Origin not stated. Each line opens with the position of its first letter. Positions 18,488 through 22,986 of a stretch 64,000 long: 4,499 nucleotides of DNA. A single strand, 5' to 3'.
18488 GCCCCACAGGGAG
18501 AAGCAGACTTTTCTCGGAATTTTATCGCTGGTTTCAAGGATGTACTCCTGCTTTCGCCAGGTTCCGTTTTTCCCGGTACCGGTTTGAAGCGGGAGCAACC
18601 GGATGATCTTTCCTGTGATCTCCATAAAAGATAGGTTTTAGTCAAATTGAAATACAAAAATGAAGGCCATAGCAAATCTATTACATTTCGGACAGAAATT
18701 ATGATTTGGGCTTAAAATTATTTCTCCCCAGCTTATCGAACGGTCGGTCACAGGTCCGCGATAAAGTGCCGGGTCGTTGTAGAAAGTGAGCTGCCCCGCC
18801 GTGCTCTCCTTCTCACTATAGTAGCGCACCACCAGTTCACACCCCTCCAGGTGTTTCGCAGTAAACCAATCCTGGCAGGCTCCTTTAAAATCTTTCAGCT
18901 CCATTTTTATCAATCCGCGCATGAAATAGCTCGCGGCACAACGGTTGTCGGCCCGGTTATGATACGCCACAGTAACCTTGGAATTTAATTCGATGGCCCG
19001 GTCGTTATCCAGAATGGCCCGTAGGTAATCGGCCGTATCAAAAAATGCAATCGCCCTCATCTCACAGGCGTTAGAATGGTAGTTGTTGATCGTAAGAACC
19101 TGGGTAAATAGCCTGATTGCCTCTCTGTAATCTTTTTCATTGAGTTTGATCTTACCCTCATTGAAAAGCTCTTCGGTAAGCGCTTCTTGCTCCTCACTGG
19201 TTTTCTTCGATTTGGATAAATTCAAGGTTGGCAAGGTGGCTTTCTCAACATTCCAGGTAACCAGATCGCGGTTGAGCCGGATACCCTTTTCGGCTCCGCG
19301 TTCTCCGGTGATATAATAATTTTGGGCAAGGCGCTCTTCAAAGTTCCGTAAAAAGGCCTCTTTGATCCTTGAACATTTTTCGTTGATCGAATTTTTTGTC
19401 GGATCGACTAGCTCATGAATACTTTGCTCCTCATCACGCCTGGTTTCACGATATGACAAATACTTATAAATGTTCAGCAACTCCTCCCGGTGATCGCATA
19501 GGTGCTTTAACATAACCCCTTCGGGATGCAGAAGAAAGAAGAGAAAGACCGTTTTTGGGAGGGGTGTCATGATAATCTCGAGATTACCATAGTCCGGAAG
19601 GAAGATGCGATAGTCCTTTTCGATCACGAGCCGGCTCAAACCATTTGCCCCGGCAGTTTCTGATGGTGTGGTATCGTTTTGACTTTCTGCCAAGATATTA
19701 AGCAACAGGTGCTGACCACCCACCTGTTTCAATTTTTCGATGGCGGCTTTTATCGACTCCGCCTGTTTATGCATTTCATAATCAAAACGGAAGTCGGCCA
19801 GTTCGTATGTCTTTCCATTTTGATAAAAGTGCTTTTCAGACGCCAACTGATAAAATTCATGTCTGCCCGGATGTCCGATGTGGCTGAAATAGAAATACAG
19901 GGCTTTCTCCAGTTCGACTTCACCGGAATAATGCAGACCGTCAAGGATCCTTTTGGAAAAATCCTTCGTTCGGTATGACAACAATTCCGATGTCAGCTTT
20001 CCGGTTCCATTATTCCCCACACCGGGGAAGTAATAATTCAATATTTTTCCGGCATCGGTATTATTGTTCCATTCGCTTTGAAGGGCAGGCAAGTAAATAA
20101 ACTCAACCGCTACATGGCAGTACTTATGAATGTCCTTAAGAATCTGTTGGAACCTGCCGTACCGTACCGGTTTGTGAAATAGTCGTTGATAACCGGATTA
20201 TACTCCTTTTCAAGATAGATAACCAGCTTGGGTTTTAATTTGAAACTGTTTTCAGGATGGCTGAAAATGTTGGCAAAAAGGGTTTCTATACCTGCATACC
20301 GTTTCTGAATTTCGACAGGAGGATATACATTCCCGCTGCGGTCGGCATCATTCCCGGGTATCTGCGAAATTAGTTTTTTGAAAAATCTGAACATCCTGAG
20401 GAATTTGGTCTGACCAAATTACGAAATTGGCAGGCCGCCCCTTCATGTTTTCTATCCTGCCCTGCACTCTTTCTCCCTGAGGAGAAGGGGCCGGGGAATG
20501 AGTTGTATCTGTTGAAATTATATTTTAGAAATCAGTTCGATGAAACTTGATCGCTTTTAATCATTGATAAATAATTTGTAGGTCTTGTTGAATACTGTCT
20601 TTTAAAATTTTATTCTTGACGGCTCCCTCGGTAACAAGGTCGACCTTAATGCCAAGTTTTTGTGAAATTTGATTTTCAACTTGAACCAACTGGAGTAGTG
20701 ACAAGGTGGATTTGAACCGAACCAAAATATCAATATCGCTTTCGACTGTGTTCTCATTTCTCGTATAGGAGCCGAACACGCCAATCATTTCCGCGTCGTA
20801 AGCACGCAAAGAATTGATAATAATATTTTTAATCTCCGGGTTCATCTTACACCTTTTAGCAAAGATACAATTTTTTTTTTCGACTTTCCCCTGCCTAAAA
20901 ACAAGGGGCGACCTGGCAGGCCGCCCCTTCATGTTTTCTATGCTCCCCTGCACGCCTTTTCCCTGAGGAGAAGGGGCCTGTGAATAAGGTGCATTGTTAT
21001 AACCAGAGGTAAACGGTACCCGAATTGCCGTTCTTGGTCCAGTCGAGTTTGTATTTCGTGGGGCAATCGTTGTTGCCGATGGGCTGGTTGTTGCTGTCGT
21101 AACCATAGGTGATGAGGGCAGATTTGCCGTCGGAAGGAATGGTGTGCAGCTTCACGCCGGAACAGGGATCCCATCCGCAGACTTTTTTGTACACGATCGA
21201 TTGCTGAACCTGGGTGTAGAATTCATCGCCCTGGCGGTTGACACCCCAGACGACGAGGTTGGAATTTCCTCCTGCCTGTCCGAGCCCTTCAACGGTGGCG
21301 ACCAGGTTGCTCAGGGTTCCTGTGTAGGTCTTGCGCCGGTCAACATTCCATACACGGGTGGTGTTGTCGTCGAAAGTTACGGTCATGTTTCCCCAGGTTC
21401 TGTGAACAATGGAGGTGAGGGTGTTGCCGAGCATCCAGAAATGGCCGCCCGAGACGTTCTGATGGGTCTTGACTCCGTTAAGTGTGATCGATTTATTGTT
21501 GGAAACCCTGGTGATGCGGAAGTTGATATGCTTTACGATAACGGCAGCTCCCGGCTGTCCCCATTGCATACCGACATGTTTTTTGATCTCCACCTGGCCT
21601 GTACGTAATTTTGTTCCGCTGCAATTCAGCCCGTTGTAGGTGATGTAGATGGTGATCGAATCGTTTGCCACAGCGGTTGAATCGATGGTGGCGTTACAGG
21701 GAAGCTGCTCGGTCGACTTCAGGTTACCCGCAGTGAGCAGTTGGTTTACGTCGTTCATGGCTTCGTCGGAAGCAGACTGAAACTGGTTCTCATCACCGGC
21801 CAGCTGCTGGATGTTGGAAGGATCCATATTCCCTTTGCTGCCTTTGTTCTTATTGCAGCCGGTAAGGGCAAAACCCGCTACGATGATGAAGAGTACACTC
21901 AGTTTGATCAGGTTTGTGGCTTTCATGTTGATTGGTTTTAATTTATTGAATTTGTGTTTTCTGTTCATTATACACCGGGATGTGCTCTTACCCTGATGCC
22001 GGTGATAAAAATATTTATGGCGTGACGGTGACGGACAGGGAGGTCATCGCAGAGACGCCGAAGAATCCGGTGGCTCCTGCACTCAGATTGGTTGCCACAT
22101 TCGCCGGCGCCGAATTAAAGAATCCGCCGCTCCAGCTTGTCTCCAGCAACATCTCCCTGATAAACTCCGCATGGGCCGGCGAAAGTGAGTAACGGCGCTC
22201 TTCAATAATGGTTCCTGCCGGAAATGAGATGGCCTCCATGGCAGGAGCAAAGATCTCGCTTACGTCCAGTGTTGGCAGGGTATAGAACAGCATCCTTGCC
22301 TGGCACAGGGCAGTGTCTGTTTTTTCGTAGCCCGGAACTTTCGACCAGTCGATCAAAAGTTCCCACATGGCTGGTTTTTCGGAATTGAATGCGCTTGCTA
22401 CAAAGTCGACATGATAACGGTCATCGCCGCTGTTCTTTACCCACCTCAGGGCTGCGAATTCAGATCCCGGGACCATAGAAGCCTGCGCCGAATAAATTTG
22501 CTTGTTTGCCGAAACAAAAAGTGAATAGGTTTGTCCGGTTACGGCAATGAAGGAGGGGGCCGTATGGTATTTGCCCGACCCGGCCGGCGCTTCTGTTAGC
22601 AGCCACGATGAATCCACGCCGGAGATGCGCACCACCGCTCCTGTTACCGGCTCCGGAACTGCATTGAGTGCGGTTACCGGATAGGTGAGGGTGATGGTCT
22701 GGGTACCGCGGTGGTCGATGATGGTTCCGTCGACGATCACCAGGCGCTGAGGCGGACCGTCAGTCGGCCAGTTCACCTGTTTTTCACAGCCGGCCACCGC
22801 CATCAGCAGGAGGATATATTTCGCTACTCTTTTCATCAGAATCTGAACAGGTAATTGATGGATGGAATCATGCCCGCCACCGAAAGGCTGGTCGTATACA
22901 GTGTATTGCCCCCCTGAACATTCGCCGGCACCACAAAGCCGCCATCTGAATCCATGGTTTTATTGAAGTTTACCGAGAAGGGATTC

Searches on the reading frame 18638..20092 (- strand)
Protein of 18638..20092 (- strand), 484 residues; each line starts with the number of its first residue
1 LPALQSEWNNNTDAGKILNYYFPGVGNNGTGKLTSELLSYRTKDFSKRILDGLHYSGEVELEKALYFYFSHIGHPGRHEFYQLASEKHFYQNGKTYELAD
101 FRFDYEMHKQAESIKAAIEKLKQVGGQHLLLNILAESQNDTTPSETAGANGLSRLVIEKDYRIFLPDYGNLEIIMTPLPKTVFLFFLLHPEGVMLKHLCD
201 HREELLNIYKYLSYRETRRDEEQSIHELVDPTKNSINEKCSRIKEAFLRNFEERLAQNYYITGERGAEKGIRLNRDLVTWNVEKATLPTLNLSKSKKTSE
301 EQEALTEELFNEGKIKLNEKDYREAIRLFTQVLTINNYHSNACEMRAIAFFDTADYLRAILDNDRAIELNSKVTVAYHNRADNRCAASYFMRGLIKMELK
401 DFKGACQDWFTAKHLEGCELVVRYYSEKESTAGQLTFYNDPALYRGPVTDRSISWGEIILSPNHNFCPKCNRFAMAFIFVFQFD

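Call 40: search_protein_families(library=pfam, proteins=[window:18638-20092:-], max_evalue=0.001)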
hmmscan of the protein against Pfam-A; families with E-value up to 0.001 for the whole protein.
window:18638-20092:- (484 aa): 3 families
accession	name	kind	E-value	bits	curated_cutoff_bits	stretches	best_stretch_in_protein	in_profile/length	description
PF07719.23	TPR_2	-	4.5e-06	26.8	27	0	307-337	2-32/34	Tetratricopeptide repeat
PF00515.34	TPR_1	-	7.9e-05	22.8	27.8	0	308-336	3-31/34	Tetratricopeptide repeat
PF13181.12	TPR_8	-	0.00022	21.6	25.7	0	310-337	5-32/34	Tetratricopeptide repeat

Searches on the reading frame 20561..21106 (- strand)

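Call 41: search_protein_families(library=pfam, proteins=[window:20561-21106:-], max_evalue=0.001)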
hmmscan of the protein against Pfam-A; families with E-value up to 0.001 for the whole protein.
window:20561-21106:- (181 aa): 2 families
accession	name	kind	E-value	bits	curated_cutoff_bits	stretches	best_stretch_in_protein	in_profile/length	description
PF01909.29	NTP_transf_2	-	1.2e-12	48.5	21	1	105-177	14-91/93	Nucleotidyltransferase domain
PF18765.7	Polbeta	-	1.3e-11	44.9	26.9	1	96-180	3-88/93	Polymerase beta, Nucleotidyltransferase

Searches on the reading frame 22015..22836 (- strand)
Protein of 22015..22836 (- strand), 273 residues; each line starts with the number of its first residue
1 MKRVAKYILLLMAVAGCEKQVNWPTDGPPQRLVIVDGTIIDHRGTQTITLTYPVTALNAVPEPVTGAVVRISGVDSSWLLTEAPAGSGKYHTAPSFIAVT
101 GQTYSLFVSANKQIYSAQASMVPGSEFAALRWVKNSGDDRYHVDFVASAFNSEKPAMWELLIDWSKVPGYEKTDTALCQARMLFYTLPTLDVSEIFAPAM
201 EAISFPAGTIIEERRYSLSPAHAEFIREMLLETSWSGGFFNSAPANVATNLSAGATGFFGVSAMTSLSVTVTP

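Call 40: search_protein_families(library=pfam, proteins=[window:22015-22836:-], max_evalue=0.001)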
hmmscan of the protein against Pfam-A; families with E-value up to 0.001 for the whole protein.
window:22015-22836:- (273 aa): 1 family
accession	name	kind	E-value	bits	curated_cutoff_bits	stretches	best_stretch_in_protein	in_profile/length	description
PF14054.11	DUF4249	-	2.3e-11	44.2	28.5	1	29-266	12-267/269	Domain of unknown function (DUF4249)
